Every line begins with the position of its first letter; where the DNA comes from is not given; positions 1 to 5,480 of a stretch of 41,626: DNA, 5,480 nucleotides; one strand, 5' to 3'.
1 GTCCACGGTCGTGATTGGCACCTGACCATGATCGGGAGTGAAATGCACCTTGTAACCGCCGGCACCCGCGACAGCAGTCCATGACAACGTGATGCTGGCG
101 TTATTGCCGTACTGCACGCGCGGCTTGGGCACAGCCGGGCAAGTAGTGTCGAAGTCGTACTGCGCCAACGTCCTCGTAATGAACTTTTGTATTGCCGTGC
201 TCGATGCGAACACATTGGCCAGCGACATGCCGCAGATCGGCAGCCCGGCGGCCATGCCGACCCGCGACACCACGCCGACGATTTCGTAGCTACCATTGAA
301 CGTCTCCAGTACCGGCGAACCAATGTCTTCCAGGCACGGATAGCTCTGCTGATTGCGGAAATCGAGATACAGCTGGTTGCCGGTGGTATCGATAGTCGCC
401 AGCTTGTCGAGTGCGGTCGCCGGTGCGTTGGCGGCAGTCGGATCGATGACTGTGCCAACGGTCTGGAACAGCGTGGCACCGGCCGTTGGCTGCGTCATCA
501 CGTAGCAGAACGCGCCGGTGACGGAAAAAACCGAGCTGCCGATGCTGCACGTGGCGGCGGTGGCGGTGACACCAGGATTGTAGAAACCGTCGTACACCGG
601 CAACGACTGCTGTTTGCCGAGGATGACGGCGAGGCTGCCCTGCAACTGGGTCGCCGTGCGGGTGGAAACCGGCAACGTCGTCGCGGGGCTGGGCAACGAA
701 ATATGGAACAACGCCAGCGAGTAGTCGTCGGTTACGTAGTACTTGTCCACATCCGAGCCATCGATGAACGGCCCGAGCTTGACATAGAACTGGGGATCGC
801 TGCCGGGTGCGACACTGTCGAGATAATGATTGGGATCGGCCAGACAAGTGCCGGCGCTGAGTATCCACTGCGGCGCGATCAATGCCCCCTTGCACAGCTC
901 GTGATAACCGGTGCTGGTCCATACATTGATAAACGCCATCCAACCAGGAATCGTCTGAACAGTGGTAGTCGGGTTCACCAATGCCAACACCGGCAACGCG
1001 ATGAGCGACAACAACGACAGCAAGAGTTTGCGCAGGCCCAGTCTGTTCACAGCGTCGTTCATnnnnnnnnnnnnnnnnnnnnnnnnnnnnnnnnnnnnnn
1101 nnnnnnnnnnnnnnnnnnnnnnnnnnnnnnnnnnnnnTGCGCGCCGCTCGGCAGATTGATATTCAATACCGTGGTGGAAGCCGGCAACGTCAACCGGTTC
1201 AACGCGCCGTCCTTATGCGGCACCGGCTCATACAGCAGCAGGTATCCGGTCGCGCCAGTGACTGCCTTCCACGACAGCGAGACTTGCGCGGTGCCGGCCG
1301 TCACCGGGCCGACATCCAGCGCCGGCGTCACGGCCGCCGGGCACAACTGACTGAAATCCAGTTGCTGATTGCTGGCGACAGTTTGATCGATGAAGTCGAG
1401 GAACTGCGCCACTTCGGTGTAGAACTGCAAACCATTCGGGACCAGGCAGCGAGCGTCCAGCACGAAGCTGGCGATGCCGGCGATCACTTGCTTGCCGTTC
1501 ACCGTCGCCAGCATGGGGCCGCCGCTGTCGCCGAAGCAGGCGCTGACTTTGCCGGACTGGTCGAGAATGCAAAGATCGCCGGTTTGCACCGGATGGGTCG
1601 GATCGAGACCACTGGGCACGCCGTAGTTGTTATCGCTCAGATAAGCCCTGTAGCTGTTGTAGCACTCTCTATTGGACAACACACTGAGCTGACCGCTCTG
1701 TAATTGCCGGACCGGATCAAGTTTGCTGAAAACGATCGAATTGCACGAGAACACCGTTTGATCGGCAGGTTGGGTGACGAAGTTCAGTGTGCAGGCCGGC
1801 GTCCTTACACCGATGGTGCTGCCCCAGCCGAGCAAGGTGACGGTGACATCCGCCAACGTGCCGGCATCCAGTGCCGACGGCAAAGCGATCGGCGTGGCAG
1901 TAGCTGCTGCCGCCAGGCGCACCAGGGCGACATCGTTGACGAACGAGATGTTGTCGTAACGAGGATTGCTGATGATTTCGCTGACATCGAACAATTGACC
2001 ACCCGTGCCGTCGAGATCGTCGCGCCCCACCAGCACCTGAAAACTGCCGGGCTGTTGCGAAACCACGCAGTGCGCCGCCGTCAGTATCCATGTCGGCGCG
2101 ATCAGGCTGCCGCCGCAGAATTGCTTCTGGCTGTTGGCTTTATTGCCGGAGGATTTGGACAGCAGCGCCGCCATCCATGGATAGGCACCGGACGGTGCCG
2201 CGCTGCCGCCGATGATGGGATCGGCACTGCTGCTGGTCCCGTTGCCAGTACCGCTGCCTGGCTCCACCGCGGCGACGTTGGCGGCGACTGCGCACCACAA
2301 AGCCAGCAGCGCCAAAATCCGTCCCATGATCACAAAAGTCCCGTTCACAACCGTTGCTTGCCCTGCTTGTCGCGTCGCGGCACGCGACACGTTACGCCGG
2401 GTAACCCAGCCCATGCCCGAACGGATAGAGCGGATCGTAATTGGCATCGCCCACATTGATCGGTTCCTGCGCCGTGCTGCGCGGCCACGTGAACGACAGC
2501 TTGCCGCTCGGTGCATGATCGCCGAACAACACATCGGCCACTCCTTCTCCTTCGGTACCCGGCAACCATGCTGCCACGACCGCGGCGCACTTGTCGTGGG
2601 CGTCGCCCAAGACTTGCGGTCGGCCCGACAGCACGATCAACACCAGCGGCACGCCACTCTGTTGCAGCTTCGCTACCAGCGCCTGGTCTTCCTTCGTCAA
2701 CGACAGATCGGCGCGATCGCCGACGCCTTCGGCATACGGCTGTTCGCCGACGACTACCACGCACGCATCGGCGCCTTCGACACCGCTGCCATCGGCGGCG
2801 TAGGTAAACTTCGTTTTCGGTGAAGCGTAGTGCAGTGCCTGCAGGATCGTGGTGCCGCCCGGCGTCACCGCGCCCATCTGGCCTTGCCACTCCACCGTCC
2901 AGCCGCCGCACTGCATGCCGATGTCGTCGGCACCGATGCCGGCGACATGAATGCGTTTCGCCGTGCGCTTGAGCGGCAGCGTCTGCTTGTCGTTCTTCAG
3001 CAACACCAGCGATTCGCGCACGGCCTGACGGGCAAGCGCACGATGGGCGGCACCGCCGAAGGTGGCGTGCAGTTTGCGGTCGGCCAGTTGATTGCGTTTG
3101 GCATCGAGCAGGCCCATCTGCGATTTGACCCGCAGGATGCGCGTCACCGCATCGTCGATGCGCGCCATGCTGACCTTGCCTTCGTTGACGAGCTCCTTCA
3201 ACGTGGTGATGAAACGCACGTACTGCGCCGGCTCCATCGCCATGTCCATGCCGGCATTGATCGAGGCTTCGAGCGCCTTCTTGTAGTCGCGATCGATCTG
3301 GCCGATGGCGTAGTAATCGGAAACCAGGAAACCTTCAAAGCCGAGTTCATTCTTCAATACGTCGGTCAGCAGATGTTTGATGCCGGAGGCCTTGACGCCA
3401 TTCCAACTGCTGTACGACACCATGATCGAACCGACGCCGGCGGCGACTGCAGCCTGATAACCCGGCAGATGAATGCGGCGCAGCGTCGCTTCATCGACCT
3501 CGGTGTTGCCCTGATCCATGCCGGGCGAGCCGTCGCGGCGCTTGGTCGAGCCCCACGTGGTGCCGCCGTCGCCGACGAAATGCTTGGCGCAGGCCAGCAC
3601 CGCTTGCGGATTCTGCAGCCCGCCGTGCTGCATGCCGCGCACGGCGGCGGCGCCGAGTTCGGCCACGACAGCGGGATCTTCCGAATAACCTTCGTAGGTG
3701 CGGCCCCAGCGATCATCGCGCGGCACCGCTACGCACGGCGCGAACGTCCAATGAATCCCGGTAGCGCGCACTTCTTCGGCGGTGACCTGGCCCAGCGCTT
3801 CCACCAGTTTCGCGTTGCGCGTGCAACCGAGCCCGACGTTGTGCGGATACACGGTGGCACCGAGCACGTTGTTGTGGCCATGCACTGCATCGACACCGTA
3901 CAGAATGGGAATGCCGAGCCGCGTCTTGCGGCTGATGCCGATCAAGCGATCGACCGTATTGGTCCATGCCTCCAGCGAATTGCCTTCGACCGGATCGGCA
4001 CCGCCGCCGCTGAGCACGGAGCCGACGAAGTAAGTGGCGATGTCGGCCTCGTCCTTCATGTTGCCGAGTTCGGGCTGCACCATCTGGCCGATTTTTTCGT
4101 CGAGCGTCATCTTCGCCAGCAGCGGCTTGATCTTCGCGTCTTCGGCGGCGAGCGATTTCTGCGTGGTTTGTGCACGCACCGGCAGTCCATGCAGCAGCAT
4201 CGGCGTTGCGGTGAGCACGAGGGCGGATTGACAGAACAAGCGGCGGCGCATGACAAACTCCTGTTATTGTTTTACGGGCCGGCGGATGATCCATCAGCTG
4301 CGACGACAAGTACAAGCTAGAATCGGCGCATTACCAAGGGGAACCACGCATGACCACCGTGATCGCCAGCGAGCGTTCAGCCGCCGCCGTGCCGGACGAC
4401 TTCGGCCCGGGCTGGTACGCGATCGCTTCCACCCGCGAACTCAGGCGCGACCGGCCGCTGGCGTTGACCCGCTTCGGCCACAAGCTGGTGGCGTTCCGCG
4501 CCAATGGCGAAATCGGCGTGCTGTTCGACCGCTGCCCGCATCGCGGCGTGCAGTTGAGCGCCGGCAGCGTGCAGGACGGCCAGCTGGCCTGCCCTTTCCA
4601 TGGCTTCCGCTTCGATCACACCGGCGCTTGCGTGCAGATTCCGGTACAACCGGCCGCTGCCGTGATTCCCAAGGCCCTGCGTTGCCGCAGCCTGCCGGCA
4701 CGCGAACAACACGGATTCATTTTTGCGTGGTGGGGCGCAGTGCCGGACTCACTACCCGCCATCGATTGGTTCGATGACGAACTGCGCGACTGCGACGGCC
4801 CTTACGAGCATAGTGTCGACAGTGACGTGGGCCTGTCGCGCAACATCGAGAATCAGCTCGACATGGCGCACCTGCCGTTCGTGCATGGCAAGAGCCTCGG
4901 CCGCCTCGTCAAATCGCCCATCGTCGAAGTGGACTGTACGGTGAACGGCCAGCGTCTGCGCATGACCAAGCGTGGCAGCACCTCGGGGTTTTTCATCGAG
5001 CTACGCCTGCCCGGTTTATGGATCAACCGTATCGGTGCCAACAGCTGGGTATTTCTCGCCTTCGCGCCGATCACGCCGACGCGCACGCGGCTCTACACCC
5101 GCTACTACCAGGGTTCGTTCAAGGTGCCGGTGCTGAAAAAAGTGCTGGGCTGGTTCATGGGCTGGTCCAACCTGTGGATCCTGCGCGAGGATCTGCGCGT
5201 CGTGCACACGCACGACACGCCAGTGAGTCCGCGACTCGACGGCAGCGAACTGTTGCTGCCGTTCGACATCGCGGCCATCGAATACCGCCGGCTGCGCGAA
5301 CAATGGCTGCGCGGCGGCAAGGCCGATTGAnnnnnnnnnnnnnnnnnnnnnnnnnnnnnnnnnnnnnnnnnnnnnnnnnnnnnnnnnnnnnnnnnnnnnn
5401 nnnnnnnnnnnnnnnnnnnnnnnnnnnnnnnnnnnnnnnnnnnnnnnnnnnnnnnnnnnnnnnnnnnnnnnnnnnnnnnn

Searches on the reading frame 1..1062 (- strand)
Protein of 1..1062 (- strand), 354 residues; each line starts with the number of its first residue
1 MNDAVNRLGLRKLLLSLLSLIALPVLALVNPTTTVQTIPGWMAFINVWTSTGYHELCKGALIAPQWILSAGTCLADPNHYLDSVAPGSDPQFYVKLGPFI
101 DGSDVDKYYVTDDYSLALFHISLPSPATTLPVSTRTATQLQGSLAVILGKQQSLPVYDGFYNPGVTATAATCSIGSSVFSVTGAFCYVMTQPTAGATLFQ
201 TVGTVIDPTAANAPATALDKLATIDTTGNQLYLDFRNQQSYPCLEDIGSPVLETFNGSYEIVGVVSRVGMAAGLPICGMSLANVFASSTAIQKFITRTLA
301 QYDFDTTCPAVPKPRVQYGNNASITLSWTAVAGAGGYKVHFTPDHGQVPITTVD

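Call 96: search_protein_families(library=pfam, proteins=[window:1-1062:-], max_evalue=0.0001)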
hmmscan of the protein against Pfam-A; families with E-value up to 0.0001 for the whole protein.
window:1-1062:- (354 aa): 1 family
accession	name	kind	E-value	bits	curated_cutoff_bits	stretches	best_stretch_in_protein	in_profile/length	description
PF00089.32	Trypsin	-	1.1e-06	29.1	20.6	1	41-138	14-113/220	Trypsin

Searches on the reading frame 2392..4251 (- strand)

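Call 96: search_protein_families(library=pfam, proteins=[window:2392-4251:-], max_evalue=0.0001)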
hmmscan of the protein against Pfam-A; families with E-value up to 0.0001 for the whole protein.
window:2392-4251:- (619 aa): 2 families
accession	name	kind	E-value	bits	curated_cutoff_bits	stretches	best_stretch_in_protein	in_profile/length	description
PF00933.27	Glyco_hydro_3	-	1.5e-79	268.1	27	1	49-375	1-316/316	Glycosyl hydrolase family 3 N terminal domain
PF01915.27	Glyco_hydro_3_C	-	1.1e-47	163.1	31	1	415-617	1-200/200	Glycosyl hydrolase family 3 C-terminal domain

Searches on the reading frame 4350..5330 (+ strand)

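Call 96: search_protein_families(library=pfam, proteins=[window:4350-5330:+], max_evalue=0.0001)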
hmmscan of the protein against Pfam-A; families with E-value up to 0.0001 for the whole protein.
window:4350-5330:+ (326 aa): 2 families
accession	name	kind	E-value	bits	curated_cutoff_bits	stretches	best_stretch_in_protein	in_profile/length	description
PF00355.32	Rieske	-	1.5e-21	76.6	20.3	1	22-104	2-85/88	Rieske [2Fe-2S] domain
PF19112.6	VanA_C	-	7.8e-09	36.4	23.5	0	164-185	7-28/193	Vanillate O-demethylase oxygenase C-terminal domain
